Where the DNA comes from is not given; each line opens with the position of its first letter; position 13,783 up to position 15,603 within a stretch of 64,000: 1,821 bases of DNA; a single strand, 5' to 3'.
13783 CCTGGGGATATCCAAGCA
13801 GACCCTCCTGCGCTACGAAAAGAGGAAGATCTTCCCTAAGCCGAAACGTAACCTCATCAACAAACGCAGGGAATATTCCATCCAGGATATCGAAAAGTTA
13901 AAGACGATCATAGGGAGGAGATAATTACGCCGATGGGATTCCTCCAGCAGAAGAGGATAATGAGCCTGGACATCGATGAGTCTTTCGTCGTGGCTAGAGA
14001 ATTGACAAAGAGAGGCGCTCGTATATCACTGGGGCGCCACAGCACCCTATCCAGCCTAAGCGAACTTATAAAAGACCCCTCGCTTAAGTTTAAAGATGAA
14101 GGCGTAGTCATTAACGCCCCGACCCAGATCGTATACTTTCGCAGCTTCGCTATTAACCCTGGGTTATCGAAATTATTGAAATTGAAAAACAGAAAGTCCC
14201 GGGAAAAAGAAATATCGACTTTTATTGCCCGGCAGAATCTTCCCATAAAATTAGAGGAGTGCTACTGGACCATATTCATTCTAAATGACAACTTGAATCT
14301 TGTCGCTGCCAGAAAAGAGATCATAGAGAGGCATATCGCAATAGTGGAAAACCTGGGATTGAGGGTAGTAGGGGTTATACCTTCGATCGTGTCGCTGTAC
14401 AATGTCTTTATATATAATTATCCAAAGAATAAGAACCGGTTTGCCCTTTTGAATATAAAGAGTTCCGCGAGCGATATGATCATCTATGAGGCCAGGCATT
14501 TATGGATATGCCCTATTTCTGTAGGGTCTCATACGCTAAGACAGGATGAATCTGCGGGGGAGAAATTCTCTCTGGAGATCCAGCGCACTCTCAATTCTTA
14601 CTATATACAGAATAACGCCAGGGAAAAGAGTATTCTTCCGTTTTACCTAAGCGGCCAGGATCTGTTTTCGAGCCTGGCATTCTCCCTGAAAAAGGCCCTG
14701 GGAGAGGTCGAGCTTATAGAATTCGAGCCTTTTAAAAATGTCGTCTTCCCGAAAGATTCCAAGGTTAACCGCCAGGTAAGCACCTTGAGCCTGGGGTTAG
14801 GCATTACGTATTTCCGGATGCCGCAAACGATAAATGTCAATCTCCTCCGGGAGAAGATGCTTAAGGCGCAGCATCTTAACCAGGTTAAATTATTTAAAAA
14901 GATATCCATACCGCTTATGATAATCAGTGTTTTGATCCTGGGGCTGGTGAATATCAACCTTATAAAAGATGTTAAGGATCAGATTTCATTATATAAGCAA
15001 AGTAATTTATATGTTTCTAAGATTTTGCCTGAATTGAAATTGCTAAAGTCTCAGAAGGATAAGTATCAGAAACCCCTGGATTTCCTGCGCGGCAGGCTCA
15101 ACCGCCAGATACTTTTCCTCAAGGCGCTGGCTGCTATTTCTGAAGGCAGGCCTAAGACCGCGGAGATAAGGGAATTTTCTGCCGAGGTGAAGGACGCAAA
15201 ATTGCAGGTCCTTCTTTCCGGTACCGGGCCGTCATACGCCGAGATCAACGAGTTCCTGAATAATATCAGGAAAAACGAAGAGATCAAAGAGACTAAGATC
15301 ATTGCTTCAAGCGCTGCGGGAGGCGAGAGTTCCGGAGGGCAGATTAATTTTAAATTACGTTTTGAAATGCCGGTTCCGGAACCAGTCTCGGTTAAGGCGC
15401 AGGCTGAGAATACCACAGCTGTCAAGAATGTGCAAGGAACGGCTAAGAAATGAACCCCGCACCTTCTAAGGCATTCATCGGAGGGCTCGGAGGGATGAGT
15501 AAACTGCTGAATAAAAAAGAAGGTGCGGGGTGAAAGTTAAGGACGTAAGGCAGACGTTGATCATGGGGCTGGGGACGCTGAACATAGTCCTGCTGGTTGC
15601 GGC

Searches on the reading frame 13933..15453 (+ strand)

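Call 30: search_protein_families(library=pfam, proteins=[window:13933-15453:+], max_evalue=0.001)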
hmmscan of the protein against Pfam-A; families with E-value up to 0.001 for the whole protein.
window:13933-15453:+ (506 aa): 1 family
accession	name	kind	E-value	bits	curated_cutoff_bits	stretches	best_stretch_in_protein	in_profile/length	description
PF05137.18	PilN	-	4e-05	24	22.8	1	420-478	20-77/78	Fimbrial assembly protein (PilN)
